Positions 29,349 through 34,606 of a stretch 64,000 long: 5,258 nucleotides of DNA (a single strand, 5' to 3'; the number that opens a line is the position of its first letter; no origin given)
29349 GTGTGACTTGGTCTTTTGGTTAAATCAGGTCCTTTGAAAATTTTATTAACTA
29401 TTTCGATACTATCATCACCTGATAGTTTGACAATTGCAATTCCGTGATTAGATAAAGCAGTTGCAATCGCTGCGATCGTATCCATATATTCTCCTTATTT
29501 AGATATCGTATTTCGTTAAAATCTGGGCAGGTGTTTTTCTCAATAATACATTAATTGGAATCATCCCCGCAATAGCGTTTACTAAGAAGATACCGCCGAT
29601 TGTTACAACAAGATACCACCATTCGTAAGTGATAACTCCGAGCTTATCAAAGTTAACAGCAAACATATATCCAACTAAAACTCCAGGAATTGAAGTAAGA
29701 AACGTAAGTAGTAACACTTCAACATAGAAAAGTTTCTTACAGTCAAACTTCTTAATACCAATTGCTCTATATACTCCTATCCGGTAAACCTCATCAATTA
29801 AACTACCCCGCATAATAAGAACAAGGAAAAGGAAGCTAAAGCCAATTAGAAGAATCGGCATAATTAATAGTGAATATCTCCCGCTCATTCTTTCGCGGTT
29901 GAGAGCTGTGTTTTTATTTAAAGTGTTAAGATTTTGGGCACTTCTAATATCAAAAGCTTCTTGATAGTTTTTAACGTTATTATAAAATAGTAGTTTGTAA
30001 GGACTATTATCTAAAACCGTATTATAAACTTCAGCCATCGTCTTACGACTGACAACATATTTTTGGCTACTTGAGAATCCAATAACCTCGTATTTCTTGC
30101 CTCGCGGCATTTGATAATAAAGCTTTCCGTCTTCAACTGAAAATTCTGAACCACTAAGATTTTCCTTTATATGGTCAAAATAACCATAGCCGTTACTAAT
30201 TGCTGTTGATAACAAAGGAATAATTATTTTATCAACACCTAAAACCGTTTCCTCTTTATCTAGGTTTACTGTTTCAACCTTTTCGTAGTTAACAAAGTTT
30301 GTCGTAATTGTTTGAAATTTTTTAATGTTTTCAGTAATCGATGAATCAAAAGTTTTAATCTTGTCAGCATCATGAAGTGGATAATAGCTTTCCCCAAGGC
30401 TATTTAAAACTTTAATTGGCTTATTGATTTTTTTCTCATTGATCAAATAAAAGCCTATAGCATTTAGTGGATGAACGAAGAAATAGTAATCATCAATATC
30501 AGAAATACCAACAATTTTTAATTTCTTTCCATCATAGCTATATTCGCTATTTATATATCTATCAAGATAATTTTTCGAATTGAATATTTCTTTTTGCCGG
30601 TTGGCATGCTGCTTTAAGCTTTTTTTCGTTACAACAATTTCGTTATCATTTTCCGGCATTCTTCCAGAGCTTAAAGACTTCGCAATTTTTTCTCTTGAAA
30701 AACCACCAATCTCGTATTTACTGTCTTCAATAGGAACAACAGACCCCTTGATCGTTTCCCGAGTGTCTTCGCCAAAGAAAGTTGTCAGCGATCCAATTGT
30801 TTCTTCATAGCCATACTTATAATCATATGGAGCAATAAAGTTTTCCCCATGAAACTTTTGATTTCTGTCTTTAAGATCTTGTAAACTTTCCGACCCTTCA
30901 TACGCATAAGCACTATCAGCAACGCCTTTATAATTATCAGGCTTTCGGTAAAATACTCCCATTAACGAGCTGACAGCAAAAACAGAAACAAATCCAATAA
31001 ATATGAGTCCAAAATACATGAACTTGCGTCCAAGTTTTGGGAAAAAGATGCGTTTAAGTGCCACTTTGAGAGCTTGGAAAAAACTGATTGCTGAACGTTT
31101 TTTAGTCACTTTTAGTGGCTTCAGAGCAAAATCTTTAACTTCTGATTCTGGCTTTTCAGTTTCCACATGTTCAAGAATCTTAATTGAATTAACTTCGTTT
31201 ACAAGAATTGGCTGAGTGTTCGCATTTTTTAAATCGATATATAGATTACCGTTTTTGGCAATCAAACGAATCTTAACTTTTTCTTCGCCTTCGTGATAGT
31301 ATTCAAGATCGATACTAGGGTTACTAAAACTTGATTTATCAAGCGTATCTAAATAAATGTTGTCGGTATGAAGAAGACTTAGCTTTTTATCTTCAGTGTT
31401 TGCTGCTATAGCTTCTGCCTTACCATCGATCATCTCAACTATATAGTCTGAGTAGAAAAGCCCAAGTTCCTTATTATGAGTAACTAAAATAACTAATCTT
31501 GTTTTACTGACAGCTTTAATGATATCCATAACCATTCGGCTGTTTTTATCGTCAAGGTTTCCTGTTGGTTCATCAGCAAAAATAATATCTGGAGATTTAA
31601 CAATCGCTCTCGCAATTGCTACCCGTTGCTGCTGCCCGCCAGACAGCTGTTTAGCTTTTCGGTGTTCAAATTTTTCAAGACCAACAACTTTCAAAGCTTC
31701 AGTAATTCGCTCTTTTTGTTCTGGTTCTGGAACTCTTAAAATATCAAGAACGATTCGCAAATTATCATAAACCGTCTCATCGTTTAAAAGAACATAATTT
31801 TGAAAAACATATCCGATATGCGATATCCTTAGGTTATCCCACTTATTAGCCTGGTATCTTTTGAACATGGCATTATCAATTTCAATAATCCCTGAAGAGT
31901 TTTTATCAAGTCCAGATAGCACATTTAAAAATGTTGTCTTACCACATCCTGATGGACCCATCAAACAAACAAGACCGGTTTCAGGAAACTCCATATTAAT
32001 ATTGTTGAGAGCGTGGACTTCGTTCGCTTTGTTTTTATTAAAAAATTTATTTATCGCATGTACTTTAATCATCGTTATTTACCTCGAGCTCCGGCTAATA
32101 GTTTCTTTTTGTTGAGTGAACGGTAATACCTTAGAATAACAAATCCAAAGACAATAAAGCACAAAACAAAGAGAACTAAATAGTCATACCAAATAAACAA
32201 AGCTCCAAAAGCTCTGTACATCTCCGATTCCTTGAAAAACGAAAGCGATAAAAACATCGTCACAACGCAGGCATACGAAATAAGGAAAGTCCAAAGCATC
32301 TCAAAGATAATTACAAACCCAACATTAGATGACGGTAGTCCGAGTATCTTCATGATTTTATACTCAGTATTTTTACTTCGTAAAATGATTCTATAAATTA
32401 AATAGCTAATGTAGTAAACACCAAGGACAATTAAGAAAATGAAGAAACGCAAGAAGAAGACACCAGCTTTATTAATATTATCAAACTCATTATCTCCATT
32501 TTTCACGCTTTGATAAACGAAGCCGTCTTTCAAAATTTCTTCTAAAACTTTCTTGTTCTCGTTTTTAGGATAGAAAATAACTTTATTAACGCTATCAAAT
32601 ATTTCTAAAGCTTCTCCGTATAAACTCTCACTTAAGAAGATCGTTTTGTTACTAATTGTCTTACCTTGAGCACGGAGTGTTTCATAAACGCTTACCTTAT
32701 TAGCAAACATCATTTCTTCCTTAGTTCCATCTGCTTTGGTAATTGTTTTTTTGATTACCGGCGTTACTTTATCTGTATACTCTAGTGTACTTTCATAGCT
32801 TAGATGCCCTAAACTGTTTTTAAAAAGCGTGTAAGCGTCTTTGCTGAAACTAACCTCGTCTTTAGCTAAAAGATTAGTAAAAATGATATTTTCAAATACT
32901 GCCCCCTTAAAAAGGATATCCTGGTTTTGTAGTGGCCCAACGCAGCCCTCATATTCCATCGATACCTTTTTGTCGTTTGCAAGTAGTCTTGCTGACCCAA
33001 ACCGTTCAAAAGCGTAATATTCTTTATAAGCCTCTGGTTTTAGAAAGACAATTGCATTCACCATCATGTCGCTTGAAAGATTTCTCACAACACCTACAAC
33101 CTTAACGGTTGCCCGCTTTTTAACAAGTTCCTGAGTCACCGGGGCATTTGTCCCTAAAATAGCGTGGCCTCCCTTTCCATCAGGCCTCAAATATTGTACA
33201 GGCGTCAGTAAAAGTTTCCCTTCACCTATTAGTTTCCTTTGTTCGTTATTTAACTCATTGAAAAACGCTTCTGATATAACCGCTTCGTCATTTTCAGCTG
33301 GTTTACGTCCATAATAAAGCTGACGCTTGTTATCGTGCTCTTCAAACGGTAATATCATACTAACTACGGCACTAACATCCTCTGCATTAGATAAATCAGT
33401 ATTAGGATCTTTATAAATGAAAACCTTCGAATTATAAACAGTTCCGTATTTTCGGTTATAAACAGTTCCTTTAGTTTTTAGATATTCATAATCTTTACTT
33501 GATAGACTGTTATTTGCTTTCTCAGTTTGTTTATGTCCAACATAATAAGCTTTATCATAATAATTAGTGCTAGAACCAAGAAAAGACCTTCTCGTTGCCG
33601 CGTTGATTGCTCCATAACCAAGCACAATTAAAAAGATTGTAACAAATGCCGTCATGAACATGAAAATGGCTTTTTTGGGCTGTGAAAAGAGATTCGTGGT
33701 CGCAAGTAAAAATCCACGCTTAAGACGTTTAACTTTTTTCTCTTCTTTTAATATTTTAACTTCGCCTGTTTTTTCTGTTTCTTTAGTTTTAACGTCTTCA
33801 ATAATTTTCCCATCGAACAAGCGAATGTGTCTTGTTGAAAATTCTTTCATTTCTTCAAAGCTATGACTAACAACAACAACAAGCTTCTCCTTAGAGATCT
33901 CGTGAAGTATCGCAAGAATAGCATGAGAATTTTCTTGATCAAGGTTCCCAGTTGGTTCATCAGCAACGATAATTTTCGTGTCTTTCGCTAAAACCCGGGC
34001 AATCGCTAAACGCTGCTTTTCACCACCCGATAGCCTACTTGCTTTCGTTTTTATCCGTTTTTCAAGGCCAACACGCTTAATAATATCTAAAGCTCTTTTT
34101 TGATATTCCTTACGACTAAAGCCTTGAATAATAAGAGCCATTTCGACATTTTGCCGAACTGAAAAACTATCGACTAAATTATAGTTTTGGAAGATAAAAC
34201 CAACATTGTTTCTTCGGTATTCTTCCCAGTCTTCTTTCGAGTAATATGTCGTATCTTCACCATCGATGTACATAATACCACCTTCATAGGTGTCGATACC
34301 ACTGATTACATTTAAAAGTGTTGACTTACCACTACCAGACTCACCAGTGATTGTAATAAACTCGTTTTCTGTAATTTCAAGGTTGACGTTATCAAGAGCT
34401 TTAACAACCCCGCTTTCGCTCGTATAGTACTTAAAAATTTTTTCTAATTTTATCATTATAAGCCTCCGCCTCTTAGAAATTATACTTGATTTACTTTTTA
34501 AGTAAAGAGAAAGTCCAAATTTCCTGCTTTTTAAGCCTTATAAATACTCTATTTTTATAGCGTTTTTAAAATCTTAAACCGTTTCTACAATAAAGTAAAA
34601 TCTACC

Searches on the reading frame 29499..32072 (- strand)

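Call 37: search_protein_families(library=pfam, proteins=[window:29499-32072:-], max_evalue=0.001)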
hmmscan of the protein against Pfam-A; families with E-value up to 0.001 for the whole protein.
window:29499-32072:- (857 aa): 4 families
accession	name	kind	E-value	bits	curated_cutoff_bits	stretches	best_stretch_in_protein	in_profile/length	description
PF00005.33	ABC_tran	-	4.3e-35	121.7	25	1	22-170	1-136/137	ABC transporter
PF02687.27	FtsX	-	1.1e-10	42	25.5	1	737-848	2-120/120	FtsX-like permease C-terminal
PF02463.25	SMC_N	-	4.8e-05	23.3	40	0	140-203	134-201/220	RecF/RecN/SMC N terminal domain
PF03215.21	Rad17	-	0.00076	19.9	23.8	0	13-82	25-93/186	Rad17 P-loop domain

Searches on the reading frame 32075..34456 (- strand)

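Call 37: search_protein_families(library=pfam, proteins=[window:32075-34456:-], max_evalue=0.001)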
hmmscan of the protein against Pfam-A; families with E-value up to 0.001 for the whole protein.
window:32075-34456:- (793 aa): 4 families
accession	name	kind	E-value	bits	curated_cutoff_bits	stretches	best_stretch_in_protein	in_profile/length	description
PF00005.33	ABC_tran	-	2.9e-33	115.8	25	1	21-169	1-136/137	ABC transporter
PF02463.25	SMC_N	-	2e-07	31.1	40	1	29-208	22-206/220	RecF/RecN/SMC N terminal domain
PF13555.12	AAA_29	-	0.00018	21.6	27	1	22-49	13-40/61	P-loop containing region of AAA domain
PF02687.27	FtsX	-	0.00019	21.9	25.5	1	671-783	2-117/120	FtsX-like permease C-terminal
